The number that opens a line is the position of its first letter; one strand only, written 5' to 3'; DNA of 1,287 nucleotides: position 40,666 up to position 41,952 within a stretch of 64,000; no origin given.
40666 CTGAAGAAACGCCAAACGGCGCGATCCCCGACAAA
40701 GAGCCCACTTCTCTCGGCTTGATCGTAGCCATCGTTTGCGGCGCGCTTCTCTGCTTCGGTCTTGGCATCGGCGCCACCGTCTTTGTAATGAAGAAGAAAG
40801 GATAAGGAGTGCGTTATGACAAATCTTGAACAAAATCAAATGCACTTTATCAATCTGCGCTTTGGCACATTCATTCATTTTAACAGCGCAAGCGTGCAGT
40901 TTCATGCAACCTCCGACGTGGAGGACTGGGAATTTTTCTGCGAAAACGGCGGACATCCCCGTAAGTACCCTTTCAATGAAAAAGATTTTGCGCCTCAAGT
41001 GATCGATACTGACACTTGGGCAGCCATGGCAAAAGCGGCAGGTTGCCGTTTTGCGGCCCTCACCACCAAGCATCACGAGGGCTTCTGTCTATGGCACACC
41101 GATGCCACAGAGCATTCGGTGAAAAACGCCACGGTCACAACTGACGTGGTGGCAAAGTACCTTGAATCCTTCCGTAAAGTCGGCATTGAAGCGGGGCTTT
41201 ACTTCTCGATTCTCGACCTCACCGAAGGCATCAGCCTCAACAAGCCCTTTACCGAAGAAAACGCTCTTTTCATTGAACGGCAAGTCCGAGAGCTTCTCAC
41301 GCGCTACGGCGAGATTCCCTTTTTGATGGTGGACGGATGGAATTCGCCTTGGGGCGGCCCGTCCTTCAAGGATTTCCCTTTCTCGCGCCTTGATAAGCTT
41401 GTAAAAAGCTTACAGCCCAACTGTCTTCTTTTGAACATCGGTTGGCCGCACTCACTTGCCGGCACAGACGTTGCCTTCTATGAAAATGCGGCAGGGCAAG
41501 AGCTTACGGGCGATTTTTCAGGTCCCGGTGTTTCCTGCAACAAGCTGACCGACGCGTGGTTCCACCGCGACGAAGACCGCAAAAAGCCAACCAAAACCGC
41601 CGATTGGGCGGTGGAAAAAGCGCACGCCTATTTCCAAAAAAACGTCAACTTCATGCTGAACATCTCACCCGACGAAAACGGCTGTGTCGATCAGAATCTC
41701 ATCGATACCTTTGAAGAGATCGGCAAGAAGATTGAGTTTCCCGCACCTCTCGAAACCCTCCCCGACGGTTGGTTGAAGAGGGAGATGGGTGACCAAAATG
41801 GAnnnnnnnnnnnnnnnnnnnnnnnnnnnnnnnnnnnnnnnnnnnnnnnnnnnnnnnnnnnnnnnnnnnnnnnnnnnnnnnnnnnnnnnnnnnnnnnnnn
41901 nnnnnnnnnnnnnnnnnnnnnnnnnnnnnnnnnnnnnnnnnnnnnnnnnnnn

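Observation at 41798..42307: RAYT-type Y1 transposase gene carrying a perfect inverted pair of GTAG-hairpins inside its own ORF, bracketing the HUH motif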

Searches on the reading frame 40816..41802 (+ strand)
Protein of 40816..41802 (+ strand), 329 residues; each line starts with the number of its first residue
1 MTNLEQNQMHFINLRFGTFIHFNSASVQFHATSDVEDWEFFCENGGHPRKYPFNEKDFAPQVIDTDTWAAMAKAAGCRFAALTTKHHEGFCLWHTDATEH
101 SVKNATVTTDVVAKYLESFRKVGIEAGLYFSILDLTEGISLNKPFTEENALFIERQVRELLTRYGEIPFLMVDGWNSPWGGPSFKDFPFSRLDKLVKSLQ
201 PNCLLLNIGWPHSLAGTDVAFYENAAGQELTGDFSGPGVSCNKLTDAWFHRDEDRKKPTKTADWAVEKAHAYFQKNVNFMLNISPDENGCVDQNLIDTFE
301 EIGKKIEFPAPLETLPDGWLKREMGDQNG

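Call 42: search_protein_families(library=pfam, proteins=[window:40816-41802:+], max_evalue=0.01)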
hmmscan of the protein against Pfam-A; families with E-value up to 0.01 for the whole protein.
window:40816-41802:+ (329 aa): 1 family
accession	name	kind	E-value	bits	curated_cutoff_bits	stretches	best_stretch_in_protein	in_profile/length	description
PF01120.23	Alpha_L_fucos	-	4.9e-35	122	25.2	1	7-304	24-338/345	Alpha-L-fucosidase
